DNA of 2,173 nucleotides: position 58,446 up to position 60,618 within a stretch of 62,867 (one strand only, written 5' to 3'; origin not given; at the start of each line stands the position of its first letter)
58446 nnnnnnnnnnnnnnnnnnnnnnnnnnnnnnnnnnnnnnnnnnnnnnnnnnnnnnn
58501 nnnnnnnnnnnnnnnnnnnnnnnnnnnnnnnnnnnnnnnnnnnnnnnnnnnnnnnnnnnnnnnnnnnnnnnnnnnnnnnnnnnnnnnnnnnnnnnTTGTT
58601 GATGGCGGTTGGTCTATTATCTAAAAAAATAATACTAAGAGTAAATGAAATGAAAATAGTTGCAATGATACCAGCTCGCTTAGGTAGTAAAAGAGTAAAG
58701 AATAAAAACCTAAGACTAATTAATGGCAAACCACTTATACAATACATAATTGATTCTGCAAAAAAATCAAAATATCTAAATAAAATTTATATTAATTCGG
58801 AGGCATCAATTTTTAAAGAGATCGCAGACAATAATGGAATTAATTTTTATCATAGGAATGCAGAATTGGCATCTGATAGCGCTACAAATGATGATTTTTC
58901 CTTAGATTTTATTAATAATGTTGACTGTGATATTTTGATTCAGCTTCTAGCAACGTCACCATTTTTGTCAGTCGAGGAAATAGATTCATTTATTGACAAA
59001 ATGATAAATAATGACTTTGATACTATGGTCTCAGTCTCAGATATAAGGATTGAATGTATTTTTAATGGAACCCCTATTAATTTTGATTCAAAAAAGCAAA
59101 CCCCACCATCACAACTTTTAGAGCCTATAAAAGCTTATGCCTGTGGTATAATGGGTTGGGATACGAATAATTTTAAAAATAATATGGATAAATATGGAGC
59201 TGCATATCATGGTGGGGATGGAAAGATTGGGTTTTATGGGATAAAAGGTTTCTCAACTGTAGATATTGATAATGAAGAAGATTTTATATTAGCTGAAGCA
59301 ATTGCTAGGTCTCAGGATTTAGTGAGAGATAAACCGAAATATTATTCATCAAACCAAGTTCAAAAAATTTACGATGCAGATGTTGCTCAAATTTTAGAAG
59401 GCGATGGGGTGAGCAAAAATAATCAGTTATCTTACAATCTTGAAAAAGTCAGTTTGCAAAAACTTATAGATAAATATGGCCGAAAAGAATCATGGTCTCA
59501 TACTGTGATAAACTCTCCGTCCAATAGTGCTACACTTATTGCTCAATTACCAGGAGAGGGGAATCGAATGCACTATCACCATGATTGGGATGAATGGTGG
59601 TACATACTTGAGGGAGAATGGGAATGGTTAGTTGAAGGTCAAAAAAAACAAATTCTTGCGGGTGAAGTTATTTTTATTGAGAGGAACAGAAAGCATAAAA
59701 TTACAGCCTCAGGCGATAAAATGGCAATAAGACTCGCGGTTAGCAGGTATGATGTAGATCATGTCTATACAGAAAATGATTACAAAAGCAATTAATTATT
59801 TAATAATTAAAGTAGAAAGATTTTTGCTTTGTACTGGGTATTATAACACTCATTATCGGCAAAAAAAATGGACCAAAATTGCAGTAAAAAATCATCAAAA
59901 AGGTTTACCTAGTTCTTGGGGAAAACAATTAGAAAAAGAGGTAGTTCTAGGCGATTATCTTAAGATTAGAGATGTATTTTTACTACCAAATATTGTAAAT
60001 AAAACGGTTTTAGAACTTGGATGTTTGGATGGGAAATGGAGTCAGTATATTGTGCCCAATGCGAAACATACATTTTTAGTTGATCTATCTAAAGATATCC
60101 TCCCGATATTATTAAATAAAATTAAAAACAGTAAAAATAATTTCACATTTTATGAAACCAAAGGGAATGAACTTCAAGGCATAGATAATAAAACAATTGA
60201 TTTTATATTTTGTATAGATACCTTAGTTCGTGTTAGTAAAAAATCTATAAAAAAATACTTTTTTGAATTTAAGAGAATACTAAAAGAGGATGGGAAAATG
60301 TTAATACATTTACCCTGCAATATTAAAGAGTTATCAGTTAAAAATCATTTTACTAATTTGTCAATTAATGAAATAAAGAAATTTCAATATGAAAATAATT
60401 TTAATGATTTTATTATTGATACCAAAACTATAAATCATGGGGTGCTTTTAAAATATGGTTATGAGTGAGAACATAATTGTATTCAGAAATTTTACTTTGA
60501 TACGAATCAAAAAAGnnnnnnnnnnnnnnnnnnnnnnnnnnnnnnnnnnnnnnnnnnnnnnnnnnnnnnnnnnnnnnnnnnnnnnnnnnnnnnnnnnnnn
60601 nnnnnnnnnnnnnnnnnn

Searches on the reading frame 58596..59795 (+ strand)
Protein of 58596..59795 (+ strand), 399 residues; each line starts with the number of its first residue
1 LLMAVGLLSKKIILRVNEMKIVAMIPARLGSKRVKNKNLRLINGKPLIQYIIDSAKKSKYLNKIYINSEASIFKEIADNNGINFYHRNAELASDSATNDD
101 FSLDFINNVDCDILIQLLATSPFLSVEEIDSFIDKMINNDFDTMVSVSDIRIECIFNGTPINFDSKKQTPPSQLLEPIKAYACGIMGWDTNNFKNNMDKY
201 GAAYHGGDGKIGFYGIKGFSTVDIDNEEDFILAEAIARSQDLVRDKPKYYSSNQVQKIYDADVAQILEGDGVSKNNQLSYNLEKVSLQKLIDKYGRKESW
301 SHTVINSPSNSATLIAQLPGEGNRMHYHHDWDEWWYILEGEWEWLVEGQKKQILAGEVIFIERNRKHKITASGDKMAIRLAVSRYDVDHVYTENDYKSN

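Call 8: search_protein_families(library=pfam, proteins=[window:58596-59795:+])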
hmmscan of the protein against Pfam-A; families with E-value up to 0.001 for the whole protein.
window:58596-59795:+ (399 aa): 4 families
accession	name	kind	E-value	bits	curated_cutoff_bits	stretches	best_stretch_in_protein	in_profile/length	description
PF02348.25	CTP_transf_3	-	2.9e-25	89.8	22.6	1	22-147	1-125/217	Cytidylyltransferase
PF07883.17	Cupin_2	-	8.6e-13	48.2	27.2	1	319-378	7-65/70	Cupin domain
PF06249.18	EutQ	-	0.00017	21.8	21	1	326-371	90-135/152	Ethanolamine utilisation protein EutQ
PF02311.25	AraC_binding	-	0.00067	19.8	21.1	0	328-375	20-67/135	AraC-like ligand binding domain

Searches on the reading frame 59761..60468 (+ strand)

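Call 8: search_protein_families(library=pfam, proteins=[window:59761-60468:+])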
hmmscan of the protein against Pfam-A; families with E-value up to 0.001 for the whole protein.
window:59761-60468:+ (235 aa): 7 families
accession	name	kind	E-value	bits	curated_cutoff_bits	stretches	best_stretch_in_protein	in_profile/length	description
PF13649.12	Methyltransf_25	-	4e-11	43.9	27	1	83-178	1-97/97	Methyltransferase domain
PF13489.12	Methyltransf_23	-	7.5e-10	39.2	27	1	71-187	14-121/164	Methyltransferase domain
PF08241.18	Methyltransf_11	-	8.5e-10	39.6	21.2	1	84-182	1-95/95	Methyltransferase domain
PF08242.18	Methyltransf_12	-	1.8e-06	29.1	30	1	84-179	1-97/98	Methyltransferase domain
PF13847.12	Methyltransf_31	-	4.4e-06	26.9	27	1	80-193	4-127/145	Methyltransferase domain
PF02353.26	CMAS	-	0.00017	21.4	27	1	81-194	64-176/273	Mycolic acid cyclopropane synthetase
PF01728.25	FtsJ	-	0.0006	20.2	24.1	1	77-151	20-97/181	FtsJ-like methyltransferase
